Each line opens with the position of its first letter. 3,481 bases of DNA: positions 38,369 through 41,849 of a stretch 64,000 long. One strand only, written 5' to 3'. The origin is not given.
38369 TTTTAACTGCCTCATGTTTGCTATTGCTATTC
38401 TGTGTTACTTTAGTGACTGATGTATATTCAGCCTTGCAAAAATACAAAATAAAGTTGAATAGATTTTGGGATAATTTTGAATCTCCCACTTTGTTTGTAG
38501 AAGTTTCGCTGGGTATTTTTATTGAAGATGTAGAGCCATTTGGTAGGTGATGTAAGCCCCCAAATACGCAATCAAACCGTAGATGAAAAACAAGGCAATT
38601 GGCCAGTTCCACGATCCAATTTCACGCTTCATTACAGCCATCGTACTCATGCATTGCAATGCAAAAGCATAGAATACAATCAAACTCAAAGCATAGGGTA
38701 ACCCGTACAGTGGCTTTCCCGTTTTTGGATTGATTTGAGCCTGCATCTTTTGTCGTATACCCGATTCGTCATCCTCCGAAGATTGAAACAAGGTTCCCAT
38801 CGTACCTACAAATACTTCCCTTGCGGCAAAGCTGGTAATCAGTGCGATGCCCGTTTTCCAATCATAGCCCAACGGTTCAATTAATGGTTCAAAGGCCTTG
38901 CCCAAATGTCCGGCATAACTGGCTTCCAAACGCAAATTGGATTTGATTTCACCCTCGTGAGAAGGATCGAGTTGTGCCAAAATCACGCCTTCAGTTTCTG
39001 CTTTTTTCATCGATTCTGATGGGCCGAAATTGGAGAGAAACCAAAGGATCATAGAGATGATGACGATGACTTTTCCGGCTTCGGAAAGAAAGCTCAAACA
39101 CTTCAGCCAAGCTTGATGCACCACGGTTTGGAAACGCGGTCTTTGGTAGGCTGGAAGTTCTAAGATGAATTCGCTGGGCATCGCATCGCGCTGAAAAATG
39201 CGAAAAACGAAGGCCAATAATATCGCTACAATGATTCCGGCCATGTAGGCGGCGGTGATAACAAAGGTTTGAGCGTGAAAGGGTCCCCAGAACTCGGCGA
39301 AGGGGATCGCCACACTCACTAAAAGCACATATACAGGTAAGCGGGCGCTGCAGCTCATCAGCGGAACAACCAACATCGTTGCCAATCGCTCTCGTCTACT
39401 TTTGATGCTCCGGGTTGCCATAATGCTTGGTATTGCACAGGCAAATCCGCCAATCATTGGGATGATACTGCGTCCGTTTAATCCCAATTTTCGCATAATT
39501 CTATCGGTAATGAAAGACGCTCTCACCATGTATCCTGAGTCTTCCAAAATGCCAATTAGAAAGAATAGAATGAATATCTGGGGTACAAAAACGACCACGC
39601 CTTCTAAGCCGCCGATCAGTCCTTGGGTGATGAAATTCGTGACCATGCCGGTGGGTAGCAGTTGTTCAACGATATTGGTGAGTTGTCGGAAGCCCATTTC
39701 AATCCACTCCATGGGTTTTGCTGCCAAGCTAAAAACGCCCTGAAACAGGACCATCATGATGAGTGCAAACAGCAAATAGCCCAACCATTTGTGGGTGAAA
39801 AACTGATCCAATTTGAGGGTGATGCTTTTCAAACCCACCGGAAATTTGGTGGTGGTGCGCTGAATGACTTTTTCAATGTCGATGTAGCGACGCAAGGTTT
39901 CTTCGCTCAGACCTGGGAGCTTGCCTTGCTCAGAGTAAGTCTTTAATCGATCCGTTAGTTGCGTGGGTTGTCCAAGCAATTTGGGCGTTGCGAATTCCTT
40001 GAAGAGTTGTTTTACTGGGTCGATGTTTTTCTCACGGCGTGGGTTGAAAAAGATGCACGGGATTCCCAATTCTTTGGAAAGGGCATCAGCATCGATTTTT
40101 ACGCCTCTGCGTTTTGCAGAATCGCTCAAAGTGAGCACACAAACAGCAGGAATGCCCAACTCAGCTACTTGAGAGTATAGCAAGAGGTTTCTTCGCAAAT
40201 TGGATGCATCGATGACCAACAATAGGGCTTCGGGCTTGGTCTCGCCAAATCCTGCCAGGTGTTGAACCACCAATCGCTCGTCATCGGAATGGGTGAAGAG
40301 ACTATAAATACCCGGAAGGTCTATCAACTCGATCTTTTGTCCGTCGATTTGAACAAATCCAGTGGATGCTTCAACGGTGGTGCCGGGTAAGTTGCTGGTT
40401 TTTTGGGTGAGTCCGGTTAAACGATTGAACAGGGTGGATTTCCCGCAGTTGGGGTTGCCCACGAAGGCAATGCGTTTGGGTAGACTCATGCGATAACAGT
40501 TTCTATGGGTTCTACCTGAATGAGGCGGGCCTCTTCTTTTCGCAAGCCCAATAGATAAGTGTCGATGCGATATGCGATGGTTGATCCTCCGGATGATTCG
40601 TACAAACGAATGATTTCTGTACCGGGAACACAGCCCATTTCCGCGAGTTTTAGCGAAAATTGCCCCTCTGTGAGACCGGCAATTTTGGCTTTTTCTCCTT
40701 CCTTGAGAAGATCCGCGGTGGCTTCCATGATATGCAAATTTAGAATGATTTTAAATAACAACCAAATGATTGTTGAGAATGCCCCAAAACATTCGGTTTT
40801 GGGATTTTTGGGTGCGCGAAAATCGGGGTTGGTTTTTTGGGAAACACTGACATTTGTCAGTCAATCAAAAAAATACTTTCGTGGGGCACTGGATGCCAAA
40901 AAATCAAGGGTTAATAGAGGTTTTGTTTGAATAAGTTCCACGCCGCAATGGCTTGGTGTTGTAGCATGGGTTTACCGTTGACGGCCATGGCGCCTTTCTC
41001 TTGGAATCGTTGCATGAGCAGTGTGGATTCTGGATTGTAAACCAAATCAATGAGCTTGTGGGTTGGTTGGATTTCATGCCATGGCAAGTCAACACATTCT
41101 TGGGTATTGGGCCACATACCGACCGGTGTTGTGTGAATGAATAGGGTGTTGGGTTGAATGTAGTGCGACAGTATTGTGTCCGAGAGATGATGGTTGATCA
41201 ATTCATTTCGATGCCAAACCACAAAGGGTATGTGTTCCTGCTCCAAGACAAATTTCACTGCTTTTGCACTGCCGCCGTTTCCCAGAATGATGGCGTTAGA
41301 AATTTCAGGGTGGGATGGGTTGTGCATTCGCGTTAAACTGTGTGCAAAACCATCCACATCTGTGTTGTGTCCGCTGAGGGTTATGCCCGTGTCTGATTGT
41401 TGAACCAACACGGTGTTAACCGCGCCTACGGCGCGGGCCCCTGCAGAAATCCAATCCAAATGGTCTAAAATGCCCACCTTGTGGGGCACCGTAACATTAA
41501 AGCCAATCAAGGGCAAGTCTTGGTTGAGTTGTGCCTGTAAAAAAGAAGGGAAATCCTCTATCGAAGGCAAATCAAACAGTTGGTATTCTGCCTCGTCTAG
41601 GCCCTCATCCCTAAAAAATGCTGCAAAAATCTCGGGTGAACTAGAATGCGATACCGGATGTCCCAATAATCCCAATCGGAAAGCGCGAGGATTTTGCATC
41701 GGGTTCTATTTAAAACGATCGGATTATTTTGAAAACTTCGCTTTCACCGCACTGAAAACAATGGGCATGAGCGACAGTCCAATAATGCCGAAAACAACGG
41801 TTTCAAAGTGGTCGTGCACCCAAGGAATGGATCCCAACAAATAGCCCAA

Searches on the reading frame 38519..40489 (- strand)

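Call 67: search_protein_families(library=pfam, proteins=[window:38519-40489:-], max_evalue=0.0001)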
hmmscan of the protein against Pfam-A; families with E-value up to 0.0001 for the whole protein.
window:38519-40489:- (656 aa): 6 families
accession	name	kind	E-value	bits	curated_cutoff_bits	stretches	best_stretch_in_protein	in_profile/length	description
PF02421.24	FeoB_N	-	7.6e-49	165.7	27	1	6-161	2-154/156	Ferrous iron transport protein B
PF07670.19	Gate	-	1.2e-40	138.5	29.6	2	299-391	2-101/104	Nucleoside recognition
PF01926.29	MMR_HSR1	-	6.3e-21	75.1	21.9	1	6-101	1-92/113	50S ribosome-binding GTPase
PF07664.17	FeoB_C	-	3.9e-13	49.4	26.6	1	412-463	2-54/54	Ferrous iron transport protein B C terminus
PF04548.22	AIG1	-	2.9e-06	27.2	27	1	6-98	2-96/212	AIG1 family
PF09439.16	SRPRB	-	1e-05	25.5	25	1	5-64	4-59/178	Signal recognition particle receptor beta subunit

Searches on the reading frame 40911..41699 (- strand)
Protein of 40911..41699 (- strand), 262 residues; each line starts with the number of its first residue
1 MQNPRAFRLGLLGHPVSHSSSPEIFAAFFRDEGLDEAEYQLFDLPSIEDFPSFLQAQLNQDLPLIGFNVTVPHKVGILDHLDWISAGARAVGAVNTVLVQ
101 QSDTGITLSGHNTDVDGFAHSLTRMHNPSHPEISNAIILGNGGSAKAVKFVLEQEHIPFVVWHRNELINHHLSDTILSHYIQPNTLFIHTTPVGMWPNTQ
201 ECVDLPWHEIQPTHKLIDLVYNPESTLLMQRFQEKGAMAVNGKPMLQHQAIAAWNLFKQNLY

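Call 68: search_protein_families(library=pfam, proteins=[window:40911-41699:-], max_evalue=0.0001)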
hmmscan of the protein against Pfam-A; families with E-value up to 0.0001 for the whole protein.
window:40911-41699:- (262 aa): 1 family
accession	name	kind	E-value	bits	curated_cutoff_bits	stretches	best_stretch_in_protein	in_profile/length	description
PF08501.16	Shikimate_dh_N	-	7.6e-20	71.4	27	1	11-97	1-83/83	Shikimate dehydrogenase substrate binding domain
